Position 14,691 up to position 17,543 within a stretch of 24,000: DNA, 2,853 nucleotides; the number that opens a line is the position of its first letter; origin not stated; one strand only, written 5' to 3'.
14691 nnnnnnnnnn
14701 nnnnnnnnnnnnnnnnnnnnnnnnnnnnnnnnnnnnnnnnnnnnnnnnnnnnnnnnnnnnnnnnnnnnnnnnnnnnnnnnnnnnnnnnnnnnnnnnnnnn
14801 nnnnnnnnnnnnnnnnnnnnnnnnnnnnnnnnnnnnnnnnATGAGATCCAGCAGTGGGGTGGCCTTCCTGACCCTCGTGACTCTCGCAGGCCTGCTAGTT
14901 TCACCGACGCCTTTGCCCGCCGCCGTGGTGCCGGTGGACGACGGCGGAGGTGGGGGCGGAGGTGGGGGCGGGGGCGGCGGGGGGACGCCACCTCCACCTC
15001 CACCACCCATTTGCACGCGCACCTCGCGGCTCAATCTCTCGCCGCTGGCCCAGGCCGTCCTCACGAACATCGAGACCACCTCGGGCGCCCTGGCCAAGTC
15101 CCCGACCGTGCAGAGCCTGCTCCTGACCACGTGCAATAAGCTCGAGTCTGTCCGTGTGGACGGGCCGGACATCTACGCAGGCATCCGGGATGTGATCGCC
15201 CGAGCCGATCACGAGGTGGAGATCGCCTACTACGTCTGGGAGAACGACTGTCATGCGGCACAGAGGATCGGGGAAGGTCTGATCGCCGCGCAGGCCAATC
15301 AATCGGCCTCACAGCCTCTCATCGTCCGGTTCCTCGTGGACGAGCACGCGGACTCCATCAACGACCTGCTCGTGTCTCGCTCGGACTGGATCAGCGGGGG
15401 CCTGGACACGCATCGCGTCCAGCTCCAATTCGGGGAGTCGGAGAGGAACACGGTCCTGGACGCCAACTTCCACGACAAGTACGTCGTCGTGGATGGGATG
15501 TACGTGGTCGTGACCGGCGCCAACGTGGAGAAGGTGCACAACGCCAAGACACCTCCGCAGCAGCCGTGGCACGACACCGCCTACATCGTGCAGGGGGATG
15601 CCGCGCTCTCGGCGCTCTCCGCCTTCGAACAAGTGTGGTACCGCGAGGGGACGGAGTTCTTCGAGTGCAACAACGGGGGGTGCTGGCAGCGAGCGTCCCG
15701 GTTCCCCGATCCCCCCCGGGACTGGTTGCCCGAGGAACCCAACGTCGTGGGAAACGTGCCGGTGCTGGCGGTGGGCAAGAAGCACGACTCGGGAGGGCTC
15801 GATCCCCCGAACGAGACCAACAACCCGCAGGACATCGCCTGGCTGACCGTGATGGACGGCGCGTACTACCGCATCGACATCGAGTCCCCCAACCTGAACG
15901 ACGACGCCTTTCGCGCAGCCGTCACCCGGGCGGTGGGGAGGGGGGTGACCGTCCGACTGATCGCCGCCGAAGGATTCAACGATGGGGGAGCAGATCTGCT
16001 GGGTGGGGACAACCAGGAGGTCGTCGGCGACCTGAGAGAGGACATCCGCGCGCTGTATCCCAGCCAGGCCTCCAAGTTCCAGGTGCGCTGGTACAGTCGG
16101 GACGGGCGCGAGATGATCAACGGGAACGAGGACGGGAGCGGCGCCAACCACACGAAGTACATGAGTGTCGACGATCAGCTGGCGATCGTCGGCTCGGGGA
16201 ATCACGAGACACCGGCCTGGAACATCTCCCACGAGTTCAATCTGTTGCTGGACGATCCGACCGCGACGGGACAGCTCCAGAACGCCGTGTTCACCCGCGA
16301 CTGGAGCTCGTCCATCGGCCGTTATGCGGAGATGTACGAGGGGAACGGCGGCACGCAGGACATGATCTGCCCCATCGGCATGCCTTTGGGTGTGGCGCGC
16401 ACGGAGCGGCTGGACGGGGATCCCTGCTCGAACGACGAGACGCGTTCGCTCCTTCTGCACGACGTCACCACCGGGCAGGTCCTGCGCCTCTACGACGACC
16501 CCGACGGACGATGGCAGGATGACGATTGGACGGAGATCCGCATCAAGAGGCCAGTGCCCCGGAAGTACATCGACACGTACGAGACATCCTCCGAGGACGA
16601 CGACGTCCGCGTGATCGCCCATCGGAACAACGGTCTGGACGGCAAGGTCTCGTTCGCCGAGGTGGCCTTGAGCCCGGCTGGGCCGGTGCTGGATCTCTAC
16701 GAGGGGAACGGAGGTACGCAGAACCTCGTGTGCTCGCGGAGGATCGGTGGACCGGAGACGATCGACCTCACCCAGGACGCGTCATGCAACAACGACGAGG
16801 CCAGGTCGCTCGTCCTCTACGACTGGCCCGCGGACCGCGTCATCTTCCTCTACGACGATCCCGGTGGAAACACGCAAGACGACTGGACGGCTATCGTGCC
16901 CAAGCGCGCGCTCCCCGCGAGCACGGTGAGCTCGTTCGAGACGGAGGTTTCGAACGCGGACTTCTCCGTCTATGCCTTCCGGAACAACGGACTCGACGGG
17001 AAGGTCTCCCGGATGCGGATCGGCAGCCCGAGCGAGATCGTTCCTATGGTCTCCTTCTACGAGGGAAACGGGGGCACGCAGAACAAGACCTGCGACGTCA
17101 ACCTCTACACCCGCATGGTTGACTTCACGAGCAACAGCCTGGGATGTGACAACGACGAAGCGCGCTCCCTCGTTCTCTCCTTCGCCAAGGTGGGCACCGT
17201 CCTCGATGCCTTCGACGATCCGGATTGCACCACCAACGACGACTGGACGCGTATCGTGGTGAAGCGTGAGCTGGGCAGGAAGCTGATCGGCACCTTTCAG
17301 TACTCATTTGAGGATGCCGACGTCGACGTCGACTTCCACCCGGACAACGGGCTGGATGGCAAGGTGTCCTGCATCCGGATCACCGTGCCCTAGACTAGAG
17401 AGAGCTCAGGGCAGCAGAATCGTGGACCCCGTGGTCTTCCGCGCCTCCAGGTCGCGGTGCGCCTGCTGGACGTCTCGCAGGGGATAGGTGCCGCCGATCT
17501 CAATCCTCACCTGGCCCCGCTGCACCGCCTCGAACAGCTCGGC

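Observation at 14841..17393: Secreted dual-HKD phospholipase-D-superfamily protein with an unusual architecture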

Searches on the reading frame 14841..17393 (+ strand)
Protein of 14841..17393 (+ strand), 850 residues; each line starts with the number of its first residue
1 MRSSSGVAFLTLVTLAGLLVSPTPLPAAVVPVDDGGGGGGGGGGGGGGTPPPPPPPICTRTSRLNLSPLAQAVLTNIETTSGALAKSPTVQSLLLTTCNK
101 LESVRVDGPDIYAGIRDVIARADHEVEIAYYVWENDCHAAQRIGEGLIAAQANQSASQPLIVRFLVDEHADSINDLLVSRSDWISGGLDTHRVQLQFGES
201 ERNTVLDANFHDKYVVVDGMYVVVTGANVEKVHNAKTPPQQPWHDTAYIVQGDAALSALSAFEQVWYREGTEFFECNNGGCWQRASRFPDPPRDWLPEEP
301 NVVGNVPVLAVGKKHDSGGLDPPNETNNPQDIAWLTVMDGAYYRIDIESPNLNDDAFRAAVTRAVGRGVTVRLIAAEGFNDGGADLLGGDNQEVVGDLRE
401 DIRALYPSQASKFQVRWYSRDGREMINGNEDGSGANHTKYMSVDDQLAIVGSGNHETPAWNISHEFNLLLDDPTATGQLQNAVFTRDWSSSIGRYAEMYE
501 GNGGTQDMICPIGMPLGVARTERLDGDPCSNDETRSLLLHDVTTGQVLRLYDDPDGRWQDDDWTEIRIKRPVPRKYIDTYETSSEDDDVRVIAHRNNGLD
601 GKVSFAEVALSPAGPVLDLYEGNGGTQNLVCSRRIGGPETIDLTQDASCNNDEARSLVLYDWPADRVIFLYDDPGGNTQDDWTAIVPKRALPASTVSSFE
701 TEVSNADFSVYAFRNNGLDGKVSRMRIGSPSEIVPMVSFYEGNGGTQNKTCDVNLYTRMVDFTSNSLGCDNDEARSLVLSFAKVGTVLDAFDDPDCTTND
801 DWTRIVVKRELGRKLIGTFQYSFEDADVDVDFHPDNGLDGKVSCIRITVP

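Call 4: search_protein_families(library=ncbifam, proteins=[window:14841-17393:+], max_evalue=0.01)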
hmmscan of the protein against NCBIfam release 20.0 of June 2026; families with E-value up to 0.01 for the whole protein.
window:14841-17393:+ (850 aa): 6 families
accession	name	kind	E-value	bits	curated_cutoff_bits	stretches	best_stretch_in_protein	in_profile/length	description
TIGR04265.1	bac_cardiolipin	equivalog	1.9e-12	46.9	290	1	91-269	111-280/483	cardiolipin synthase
NF038319.1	DISARM_DrmC_I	equivalog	8.3e-10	38.6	133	2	110-228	94-202/236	DISARM system phospholipase D-like protein DrmC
NF009107.0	PRK12452.1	equivalog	6.1e-08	31.8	787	1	106-267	146-299/509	cardiolipin synthase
NF008427.0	PRK11263.1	equivalog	0.0023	17.1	281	0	105-254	14-155/409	cardiolipin synthase ClsB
NF006946.0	PRK09428.1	equivalog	0.0044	16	314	0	429-478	349-398/451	CDP-diacylglycerol--serine O-phosphatidyltransferase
NF010492.0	PRK13912.1-3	equivalog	0.0085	15.7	297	0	115-231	39-142/178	nuclease NucT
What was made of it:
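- On ClsO-like surface cardiolipin synthase: ClsB at 17.1 bits (cut-off 281) (call 4).
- There are weak NCBIfam hits to NucT and DrmC (call 4). The NucT hit is 15.7 bits against a cut-off of 297 (call 4). The best NCBIfam hit is bacterial cardiolipin synthase at E 1.9e-12 (call 4). The Cls hit is 46.9 bits against a cut-off of 290 (call 4).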

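Call 5: search_protein_families(library=pfam, proteins=[window:14841-17393:+], max_evalue=0.01)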
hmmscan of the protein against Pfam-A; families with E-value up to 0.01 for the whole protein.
window:14841-17393:+ (850 aa): 2 families
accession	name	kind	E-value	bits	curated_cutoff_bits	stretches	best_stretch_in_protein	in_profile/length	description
PF13091.12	PLDc_2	-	1.8e-20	73.5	27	2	338-488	5-132/132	PLD-like domain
PF00614.28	PLDc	-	3.2e-06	27.4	21.9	0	434-452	3-21/28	Phospholipase D Active site motif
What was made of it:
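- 14841..17393 (+): PLD-superfamily gene, 850 aa plus stop codon. Pfam PLDc_2 E 1.8e-20, 73.5 bits against a cut-off of 27 (call 5).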

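Call 7: search_solved_structures(query=window:14841-17393:+, max_evalue=1, show_alignments=2)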
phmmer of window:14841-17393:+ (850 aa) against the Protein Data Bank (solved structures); distinct sequences matched with E-value up to 1: 48.
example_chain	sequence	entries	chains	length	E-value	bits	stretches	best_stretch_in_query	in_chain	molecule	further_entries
9lvn_A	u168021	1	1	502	4.6e-07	31.7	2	290-491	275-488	Phospholipase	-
7e0m_A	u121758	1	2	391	1.4e-05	26.8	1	433-490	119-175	Phospholipase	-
7wu1_A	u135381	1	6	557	0.0003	22.4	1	354-492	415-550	Phospholipase D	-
5vo5_A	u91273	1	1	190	0.0079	17.7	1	22-49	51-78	Coiled-coil and C2 domain-containing protein 1-like,GH13992p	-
8rz1_A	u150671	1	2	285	0.017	16.6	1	27-66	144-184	R5.034 scFv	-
6vfq_A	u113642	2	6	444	0.037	15.5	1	30-65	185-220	Protocadherin-10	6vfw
3b6v_A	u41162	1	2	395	0.062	14.7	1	10-61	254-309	Kinesin-like protein KIF3C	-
1f3r_B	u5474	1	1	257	0.076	14.4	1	26-50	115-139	FV ANTIBODY FRAGMENT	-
6vg4_A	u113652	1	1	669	0.086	14.2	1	30-65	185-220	Protocadherin-10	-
4kv5_J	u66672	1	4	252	0.086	14.2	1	27-75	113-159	Single-chain variable fragment GC1009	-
5o35_C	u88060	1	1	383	0.13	13.7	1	32-55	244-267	Complement factor H,Complement factor H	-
2ghw_B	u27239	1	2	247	0.13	13.7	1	29-74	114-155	anti-sars scFv antibody, 80R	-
1qok_A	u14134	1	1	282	0.13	13.6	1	29-50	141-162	MFE-23 RECOMBINANT ANTIBODY FRAGMENT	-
6qf6_A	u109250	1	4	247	0.13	13.6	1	29-70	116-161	E.coli expressed scFv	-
5o32_C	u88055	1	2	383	0.14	13.6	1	33-57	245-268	Complement factor H,Complement factor H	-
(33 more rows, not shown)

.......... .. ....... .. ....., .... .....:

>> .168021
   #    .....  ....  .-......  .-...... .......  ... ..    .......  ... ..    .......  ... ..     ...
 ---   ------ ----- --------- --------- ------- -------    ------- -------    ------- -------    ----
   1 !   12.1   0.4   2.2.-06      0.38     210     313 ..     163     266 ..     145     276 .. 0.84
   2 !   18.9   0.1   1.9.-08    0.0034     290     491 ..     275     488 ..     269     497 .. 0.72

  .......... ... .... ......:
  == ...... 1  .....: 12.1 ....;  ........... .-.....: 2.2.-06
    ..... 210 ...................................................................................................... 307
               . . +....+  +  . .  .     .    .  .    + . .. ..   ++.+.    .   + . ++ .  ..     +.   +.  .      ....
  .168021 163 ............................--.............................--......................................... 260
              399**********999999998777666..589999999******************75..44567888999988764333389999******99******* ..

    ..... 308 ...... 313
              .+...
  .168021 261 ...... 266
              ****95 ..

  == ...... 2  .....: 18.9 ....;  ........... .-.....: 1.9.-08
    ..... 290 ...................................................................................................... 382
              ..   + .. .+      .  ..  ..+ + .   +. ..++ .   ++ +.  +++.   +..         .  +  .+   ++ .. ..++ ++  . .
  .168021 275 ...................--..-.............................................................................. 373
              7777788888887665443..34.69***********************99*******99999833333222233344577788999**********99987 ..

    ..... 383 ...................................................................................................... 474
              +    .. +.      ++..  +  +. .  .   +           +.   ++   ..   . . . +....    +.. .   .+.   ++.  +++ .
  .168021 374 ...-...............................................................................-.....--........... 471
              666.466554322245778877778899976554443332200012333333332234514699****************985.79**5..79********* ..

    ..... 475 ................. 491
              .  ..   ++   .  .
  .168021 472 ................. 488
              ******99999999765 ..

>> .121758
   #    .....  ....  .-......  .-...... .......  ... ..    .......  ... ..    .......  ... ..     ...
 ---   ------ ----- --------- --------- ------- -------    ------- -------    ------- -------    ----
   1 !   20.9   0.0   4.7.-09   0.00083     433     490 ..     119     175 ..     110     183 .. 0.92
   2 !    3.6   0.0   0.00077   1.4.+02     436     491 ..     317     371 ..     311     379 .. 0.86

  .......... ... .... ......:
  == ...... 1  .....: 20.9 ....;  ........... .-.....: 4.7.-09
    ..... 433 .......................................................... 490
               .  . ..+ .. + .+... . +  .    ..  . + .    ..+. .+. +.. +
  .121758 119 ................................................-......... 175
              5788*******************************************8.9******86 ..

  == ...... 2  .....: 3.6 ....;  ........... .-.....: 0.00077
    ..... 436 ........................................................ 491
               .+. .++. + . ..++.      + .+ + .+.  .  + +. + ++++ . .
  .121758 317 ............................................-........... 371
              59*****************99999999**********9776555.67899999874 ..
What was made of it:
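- The best PDB sequence hit is Streptomyces klenkii PLD (call 7). The sequence E-value to them is modest, at 4.6e-7 (call 7).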

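Call 10: find_homologous_proteins(query=window:14841-17393:+, max_evalue=0.001)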
Query window:14841-17393:+ (850 aa): 24 proteins with E <= 0.001 among 8000 candidates.
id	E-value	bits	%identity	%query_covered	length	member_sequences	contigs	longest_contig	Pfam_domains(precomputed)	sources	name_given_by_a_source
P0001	0.0e+0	1014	47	93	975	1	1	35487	PF13091.13,PF00614.29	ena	-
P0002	8.8e-251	853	60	79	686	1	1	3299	PF13091.13,PF00614.29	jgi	jgi:phosphatidylserine/phosphatidylglycerophosphate/cardiolipin synthase-like enzyme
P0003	4.6e-245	834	57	79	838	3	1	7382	PF13091.13,PF00614.29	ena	-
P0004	4.8e-236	804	55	81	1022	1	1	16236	PF00754.32,PF22633.4,PF13091.13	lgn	-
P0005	2.0e-229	782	52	86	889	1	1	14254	PF13091.13,PF00614.29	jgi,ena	-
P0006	4.0e-226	771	54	80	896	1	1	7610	PF13091.13,PF00614.29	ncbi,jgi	jgi:phosphatidylserine/phosphatidylglycerophosphate/cardiolipin synthase-like enzyme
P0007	1.6e-224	766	53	79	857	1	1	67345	PF00754.32,PF22633.4,PF13091.13,PF00614.29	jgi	jgi:phosphatidylserine/phosphatidylglycerophosphate/cardiolipin synthase-like enzyme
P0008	1.8e-223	763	52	81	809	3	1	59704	PF13091.13,PF00614.29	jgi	jgi:phosphatidylserine/phosphatidylglycerophosphate/cardiolipin synthase-like enzyme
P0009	7.7e-220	751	53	81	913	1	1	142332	PF07591.16,PF13091.13,PF05203.22,PF01079.26,PF00614.29,PF14890.12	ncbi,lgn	ncbi:MAG TPA: phospholipase D-like domain-containing protein [Thermoanaerobaculia bacterium]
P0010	5.6e-218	744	53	79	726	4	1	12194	PF13091.13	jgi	jgi:phosphatidylserine/phosphatidylglycerophosphate/cardiolipin synthase-like enzyme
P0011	1.3e-214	733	52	79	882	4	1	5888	PF13091.13,PF00614.29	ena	-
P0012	5.3e-214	731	49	79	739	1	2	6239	PF13091.13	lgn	-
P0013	2.0e-213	729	51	79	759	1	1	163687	PF13091.13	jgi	jgi:phosphatidylserine/phosphatidylglycerophosphate/cardiolipin synthase-like enzyme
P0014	7.1e-210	718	50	80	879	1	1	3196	PF13091.13,PF00614.29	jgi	jgi:phosphatidylserine/phosphatidylglycerophosphate/cardiolipin synthase-like enzyme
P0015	1.3e-175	604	52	67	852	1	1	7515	PF13091.13,PF07705.18,PF16158.12,PF00614.29,PF14310.13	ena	-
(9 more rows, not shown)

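Call 20: find_related_loci(query=window:14841-17393:+, collection=genome_contigs, flank=8000)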
Query window:14841-17393:+ (850 aa) in genome_contigs; peptide patterns used: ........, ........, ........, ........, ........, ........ (x = any residue, [..] = any of these).
23 stretches matched a pattern, but none encodes a relative of the query by tblastn (E <= 1e-3).
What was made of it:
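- Tried and rejected: The single-protein scan of species-representative genomes found nothing (call 20).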

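Call 22: find_related_loci(query=A3, collection=genome_contigs, flank=8000)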
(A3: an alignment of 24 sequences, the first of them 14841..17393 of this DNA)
Query A3 (850 aa) in genome_contigs; peptide patterns used: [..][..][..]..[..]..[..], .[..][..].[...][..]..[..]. (x = any residue, [..] = any of these).
42 stretches matched a pattern; 15 encode a relative of the query (tblastn E <= 1e-3); 15 distinct loci.
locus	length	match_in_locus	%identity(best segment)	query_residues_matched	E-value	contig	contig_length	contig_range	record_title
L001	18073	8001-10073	53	58-847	0e+0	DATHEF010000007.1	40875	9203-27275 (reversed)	MAG TPA_asm: Thermoanaerobaculia bacterium isolate SMAG_U12414 k141_706382, whole genome shotgun sequence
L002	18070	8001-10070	53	46-847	0e+0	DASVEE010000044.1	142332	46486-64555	MAG TPA_asm: Thermoanaerobaculia bacterium isolate SMAG_U2052 k141_1707988, whole genome shotgun sequence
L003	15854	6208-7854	34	65-848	7e-75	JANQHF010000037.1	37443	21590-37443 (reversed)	MAG: Saprospiraceae bacterium isolate PL23b_bin.87 k99_1510179, whole genome shotgun sequence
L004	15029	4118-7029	36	66-493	7e-74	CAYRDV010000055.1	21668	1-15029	MAG TPA_asm: uncultured Candidatus Sericytochromatia bacterium isolate binchicken_co248_139 genome assembly, contig: NOD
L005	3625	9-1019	35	150-492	4e-58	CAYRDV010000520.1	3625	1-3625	MAG TPA_asm: uncultured Candidatus Sericytochromatia bacterium isolate binchicken_co248_139 genome assembly, contig: NOD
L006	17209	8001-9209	30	92-492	4e-42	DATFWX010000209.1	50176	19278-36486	MAG TPA_asm: Polyangia bacterium isolate SMAG_U9502 k141_15577449, whole genome shotgun sequence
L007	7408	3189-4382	31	92-485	8e-41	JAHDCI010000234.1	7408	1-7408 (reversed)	MAG: Myxococcota bacterium isolate MAG-130 RZ_27489, whole genome shotgun sequence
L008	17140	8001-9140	27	106-492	7e-34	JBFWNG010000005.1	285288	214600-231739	MAG: Oligoflexales bacterium isolate CA_2019_TPBF_107 NODE_381_length_285288_cov_16.780966_TPBF, whole genome shotgun se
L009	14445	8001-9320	29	66-514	3e-32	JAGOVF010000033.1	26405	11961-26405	MAG: Oligoflexales bacterium isolate Gw_Eff_bin_545 Gw_Eff_3541_length_26405_cov_5.411180, whole genome shotgun sequence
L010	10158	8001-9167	28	95-484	1e-31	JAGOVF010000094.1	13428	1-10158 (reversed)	MAG: Oligoflexales bacterium isolate Gw_Eff_bin_545 Gw_Eff_10950_length_13428_cov_5.765055, whole genome shotgun sequenc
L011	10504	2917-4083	28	95-484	1e-29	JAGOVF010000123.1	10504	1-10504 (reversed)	MAG: Oligoflexales bacterium isolate Gw_Eff_bin_545 Gw_Eff_16369_length_10504_cov_5.478462, whole genome shotgun sequenc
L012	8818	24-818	29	243-492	6e-28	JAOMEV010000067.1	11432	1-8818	Bacteriovoracales bacterium isolate AH-558-A13 AH-558-A13_NODE_67, whole genome shotgun sequence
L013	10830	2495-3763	27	87-489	2e-32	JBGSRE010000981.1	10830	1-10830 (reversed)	MAG: Oligoflexus sp. isolate JTS-AC350 k141_803074, whole genome shotgun sequence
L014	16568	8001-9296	27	87-492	1e-32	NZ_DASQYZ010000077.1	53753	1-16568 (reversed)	MAG: Oligoflexus sp. isolate SMAG_U11078 k141_228151, whole genome shotgun sequence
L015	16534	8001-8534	34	322-489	7e-21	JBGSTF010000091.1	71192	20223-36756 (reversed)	MAG: Oligoflexus sp. isolate JTS-AC4 k141_534644, whole genome shotgun sequence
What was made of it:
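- Tried and rejected: The alignment-based rescan found 15 loci, with full-length relatives only in Thermoanaerobaculia MAGs (call 22).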

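Call 30: predict_structure(alignment_id=A3)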
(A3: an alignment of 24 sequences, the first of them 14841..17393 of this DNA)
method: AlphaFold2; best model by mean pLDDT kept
length: 850 residues; sequences in the alignment: 24
mean_pLDDT: 83.1   pTM: 0.74
mean pLDDT of the five models: 83.1, 83.0, 82.2, 80.5, 75.9
residues with pLDDT >= 90: 420; 70-90: 275; 50-70: 95; < 50: 60
segments of 3 or more residues with pLDDT < 50: 1-47, 740-750
pLDDT, mean of each block of 10 residues (from residue 1): 35 38 34 35 46 71 91 96 91 93 96 98 96 94 98 91 89 92 95 95 73 95 96 82 94 95 92 90 90 81 90 75 77 95 96 89 98 88 61 90 94 94 84 85 96 71 89 97 95 93 86 90 77 90 94 86 93 93 94 75 89 92 85 89 84 90 94 84 92 91 91 76 89 65 38 55 53 66 80 71 86 77 88 68 76
secondary structure, 60 per line:
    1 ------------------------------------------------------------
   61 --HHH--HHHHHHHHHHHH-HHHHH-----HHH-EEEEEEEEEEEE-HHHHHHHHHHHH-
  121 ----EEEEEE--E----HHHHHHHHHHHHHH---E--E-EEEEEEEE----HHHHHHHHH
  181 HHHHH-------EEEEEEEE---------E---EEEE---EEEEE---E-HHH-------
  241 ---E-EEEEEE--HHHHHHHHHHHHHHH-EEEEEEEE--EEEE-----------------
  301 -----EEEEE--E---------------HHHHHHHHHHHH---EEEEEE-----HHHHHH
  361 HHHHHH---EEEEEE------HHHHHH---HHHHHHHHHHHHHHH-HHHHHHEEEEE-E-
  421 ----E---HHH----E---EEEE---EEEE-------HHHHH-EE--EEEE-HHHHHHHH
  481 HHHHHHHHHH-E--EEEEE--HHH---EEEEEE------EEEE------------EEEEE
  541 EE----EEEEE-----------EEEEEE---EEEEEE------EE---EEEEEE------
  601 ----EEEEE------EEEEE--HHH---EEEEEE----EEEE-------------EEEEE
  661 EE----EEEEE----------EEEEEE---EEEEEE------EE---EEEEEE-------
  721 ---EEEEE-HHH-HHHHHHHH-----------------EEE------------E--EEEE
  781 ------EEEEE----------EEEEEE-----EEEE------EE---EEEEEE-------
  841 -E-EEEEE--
elements in order (helices of 4 or more, strands of 3 or more residues): H68-79 H81-85 E95-106 H108-119 E125-130 H138-151 E160-167 H172-185 E193-200 E214-217 E221-225 E246-251 H254-268 E270-277 E280-283 E306-310 H329-340 E344-349 H355-366 E370-375 H382-387 H391-405 H407-412 E413-417 E440-443 E447-450 H458-462 E468-471 H473-490 E495-499 E508-513 E520-523 E536-542 E547-551 E563-568 E572-577 E589-594 E605-609 E616-620 E629-634 E639-642 E656-662 E667-671 E682-687 E691-696 E708-713 E724-728 H734-741 E759-761 E777-780 E787-791 E802-807 E813-816 E828-833 E844-848
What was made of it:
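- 14841..17393 (+): Full-length AF2 model with pLDDT 83 (call 30).
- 14841..14927 (+): Signal-peptide-like N-terminus, about aa 1-29. The cleavage site is not determined and there is no lipobox. Residues 1-47 are disordered in the model (call 30).
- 16323..16685 (+): C-terminal module copy 1 (aa 495-615). All-beta in the full-length model (call 30).
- On PLD (HKD) superfamily: AF2 model with core pLDDT mostly 85-98 (call 30).
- In the full-length AF2 model (pLDDT 83, call 30), the 17 best PDB matches are all Streptomyces PLDs at E 1e-23 to 6e-21.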
